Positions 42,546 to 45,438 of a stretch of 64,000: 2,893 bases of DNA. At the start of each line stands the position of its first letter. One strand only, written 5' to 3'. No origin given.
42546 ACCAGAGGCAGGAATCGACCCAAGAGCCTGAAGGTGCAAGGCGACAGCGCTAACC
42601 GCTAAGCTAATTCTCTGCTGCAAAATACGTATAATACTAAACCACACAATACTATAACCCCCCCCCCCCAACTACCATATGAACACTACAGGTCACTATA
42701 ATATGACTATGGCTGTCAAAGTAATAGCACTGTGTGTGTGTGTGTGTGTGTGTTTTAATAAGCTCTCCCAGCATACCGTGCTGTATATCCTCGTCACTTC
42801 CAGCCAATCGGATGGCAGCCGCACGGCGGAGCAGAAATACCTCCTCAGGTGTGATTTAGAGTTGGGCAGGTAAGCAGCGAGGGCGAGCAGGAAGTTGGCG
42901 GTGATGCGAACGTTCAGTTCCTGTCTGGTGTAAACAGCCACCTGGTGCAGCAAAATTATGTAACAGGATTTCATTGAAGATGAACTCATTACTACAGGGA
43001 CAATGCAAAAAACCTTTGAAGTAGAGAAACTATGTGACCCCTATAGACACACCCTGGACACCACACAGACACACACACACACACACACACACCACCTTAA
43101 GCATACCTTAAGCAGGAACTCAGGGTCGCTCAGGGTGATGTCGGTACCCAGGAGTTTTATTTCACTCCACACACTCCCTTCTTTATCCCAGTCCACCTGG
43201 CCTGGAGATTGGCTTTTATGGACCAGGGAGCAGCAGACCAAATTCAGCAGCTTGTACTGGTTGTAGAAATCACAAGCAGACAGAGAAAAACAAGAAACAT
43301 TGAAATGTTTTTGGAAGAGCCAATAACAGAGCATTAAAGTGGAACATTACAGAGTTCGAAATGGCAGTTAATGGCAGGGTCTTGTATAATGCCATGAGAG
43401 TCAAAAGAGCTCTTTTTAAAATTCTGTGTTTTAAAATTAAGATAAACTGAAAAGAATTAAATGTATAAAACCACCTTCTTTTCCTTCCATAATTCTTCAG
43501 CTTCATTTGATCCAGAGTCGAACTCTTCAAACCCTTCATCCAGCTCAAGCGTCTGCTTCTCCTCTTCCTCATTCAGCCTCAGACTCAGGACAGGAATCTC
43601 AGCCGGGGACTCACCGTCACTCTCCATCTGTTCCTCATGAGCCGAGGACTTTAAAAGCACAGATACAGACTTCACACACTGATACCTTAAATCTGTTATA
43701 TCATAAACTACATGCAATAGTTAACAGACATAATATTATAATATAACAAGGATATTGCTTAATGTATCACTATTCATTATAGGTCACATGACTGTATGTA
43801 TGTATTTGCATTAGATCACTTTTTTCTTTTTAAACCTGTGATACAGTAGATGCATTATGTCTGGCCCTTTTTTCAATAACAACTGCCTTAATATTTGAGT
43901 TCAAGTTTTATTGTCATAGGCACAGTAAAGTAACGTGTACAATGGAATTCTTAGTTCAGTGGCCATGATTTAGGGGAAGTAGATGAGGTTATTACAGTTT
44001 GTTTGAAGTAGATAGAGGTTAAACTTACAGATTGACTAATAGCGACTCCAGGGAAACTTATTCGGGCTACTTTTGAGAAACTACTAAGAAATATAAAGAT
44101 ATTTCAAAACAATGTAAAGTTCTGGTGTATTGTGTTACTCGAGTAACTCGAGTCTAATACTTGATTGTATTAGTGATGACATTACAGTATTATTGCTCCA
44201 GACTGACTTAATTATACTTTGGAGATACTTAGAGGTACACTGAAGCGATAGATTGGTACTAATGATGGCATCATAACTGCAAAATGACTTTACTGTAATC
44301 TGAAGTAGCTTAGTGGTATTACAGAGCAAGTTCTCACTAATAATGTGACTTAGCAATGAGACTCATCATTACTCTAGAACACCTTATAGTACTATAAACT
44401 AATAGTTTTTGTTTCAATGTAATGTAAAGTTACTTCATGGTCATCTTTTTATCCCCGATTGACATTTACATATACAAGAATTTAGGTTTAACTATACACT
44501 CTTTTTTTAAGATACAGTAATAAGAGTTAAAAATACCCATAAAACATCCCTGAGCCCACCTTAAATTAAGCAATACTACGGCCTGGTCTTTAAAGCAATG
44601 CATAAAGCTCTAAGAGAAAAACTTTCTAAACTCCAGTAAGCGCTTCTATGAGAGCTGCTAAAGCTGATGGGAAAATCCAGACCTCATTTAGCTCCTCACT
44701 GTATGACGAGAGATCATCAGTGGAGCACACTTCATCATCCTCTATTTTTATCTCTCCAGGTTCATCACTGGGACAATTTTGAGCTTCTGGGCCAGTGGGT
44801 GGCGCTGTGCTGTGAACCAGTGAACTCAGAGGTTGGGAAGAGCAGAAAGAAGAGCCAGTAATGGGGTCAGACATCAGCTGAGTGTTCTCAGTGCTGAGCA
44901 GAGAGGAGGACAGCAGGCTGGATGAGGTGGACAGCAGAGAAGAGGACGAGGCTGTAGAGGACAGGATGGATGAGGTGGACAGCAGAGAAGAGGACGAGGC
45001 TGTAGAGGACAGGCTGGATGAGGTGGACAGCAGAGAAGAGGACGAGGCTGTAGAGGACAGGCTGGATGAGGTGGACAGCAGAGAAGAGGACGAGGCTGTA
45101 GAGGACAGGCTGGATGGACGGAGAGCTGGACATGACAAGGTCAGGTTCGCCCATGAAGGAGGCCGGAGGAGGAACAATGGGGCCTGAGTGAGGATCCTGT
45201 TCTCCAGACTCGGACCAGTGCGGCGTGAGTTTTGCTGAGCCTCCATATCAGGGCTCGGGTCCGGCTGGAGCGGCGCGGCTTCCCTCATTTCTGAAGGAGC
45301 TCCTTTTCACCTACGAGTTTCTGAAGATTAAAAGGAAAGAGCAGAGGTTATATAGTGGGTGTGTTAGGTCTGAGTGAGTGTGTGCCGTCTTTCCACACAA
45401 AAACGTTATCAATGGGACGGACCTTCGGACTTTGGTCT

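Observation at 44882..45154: Perfect 60-bp coding minisatellite in tep1 exon 1, open in three reading frames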

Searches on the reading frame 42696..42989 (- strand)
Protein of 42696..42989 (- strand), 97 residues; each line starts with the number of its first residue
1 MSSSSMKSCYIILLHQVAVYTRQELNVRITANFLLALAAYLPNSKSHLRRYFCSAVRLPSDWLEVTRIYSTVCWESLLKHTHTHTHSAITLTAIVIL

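Call 7: search_protein_families(library=pfam, proteins=[window:42696-42989:-], max_evalue=0.01)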
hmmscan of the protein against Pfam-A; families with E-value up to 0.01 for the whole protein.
window:42696-42989:- (97 aa): 1 family
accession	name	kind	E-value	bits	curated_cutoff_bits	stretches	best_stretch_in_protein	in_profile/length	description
PF05731.17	TROVE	-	3.4e-16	59.9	23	1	14-73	63-122/442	TROVE domain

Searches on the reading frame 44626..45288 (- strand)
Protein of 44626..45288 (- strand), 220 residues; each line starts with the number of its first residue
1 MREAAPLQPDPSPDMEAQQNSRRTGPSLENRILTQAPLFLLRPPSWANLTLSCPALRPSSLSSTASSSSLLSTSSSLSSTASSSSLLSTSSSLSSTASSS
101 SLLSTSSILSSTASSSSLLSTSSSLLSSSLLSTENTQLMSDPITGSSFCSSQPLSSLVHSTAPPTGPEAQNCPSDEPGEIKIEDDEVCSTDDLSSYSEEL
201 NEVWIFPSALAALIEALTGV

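Call 7: search_protein_families(library=pfam, proteins=[window:44626-45288:-], max_evalue=0.01)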
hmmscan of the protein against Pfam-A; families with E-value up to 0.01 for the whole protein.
window:44626-45288:- (220 aa): 0 families

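Call 8: find_homologous_proteins(query=window:44626-45288:-, max_evalue=0.001)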
Query window:44626-45288:- (220 aa): 12 proteins with E <= 0.001 among 8000 candidates.
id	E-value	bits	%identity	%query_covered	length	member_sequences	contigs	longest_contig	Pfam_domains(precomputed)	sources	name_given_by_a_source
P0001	2.3e-56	209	51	100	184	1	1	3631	-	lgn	-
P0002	1.8e-51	193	51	94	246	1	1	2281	-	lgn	-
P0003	2.3e-49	186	65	35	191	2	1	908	-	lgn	-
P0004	4.4e-46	175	64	26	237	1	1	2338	-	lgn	-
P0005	4.2e-45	172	47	92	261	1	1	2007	-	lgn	-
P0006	1.6e-44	170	60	27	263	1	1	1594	-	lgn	-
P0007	1.0e-42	164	43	96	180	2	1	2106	-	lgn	-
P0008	6.6e-41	158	57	34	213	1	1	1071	-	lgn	-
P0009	8.4e-38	148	44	94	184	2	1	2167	-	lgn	-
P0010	4.3e-33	133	38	92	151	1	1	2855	-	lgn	-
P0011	2.9e-5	42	43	26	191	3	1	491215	-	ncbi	-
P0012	9.4e-5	40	40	36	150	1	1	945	-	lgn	-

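Call 11: find_encoding_contigs(protein=P0001, flank=3000, max_places=3)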
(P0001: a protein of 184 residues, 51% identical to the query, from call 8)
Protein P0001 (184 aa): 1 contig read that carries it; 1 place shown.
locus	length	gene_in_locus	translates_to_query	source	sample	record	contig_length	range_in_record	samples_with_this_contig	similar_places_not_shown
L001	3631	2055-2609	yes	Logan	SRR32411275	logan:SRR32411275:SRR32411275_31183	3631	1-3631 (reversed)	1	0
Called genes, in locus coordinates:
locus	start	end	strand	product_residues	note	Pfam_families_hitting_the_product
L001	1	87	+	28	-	?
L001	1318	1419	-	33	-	-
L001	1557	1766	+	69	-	-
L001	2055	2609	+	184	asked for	-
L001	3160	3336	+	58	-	-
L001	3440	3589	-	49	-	-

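Call 12: find_encoding_contigs(protein=window:44626-45288:-, flank=3000, max_places=6)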
Protein window:44626-45288:- (220 aa): no gene with exactly this product is on record in the collection.

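Call 18: find_encoding_contigs(protein=P0002, flank=3000, max_places=2)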
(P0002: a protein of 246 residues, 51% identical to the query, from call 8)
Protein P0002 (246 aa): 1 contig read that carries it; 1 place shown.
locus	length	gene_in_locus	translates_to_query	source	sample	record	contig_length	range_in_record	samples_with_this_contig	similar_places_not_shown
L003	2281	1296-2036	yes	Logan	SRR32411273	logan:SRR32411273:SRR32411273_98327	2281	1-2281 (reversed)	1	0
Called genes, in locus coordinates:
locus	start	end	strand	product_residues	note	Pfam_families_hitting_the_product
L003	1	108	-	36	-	?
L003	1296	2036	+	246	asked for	-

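Call 19: find_encoding_contigs(protein=P0003, flank=3000, max_places=2)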
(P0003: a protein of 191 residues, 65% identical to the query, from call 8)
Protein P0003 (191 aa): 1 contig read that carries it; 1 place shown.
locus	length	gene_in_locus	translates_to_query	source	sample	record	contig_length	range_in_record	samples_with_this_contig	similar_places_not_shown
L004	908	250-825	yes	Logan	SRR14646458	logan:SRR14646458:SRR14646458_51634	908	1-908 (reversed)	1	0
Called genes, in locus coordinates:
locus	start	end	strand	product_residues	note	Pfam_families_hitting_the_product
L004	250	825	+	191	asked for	-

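Call 20: find_encoding_contigs(protein=P0007, flank=3000, max_places=2)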
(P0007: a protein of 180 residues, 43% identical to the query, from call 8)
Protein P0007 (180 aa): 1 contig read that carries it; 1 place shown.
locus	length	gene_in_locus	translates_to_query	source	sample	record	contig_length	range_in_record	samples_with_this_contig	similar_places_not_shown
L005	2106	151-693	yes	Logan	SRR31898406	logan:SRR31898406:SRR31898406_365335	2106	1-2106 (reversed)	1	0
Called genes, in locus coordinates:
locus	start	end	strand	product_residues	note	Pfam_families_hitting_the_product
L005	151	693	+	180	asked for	-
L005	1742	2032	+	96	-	-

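Call 42: predict_structure(alignment_id=A2)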
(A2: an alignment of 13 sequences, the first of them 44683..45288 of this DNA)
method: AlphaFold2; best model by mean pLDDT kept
length: 202 residues; sequences in the alignment: 13
mean_pLDDT: 51.1   pTM: 0.15
mean pLDDT of the five models: 51.1, 50.7, 45.2, 44.8, 44.8
residues with pLDDT >= 90: 0; 70-90: 5; 50-70: 104; < 50: 93
segments of 3 or more residues with pLDDT < 50: 59-63, 65-76, 78-86, 88-90, 92-104, 109-117, 119-133, 137-143, 145-151
pLDDT, mean of each block of 10 residues (from residue 1): 70 57 56 56 58 50 45 45 46 43 45 41 39 45 46 52 55 54 59 60 57
secondary structure: DSSP gave nothing for this model
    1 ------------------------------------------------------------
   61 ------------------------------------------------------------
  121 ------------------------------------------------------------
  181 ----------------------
elements in order:

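Call 43: search_protein_representatives(alignment_id=A2)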
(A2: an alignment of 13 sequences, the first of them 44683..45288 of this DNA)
Query: 13 sequences, 221 profile positions. Proteins with E-value up to 0.001 (for the whole library): 17; up to 1e-10: 10; up to 1e-30: 5. The best 17 are listed.
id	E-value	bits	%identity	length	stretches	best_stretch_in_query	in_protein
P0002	3.0e-99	347.3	-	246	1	6-214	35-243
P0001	4.5e-84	297.7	-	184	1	55-218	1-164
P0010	2.4e-65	236.5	-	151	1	55-212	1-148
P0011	7.2e-49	182.6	-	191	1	55-218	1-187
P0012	6.9e-40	153.2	-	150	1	82-211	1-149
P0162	6.8e-30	120.6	-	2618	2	55-134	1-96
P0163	1.8e-29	119.1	-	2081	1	64-171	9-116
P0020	1.1e-16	77.4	-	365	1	83-168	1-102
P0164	9.1e-15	71.1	-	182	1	55-210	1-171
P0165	7.7e-14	68.1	-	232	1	48-216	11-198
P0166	7.5e-09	51.8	-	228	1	72-166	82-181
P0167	8.7e-09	51.6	-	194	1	76-150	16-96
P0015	6.5e-07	45.4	-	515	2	55-131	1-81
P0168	1.6e-06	44.2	-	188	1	76-211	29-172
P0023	1.0e-05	41.5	-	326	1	72-171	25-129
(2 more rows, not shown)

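Call 45: list_cluster_members(proteins=[P0163, P0162, P0011, P0164, P0165])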
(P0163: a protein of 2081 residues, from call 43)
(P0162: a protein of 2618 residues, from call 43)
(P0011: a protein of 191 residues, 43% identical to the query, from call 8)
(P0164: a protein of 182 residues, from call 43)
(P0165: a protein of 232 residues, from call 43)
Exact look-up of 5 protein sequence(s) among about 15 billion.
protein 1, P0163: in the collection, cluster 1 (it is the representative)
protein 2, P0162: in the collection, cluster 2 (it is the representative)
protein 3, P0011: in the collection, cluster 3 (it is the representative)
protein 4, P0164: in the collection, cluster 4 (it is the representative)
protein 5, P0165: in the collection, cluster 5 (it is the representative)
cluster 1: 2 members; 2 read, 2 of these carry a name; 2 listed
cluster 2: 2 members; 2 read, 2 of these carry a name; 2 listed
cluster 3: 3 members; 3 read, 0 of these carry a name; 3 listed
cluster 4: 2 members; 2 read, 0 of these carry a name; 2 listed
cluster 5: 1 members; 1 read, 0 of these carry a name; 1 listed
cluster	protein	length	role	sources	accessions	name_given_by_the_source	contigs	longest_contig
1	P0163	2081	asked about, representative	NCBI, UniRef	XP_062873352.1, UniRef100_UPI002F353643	telomerase protein component 1-like [Trichomycterus rosablanca] | telomerase protein component 1-like n=1 Tax=Trichomycterus rosablanca TaxID=2290929 ...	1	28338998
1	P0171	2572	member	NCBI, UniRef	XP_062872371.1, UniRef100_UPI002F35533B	telomerase protein component 1-like [Trichomycterus rosablanca] | telomerase protein component 1-like n=1 Tax=Trichomycterus rosablanca TaxID=2290929 ...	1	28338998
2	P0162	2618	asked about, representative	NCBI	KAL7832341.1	hypothetical protein AOLI_G00298890 [Acnodon oligacanthus]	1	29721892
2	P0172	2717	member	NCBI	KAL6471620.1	hypothetical protein MHYP_G00202700 [Metynnis hypsauchen]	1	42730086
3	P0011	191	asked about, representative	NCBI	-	-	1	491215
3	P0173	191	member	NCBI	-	-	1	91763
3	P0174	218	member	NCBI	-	-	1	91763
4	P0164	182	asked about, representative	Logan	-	-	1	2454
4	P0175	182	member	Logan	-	-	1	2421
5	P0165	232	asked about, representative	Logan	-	-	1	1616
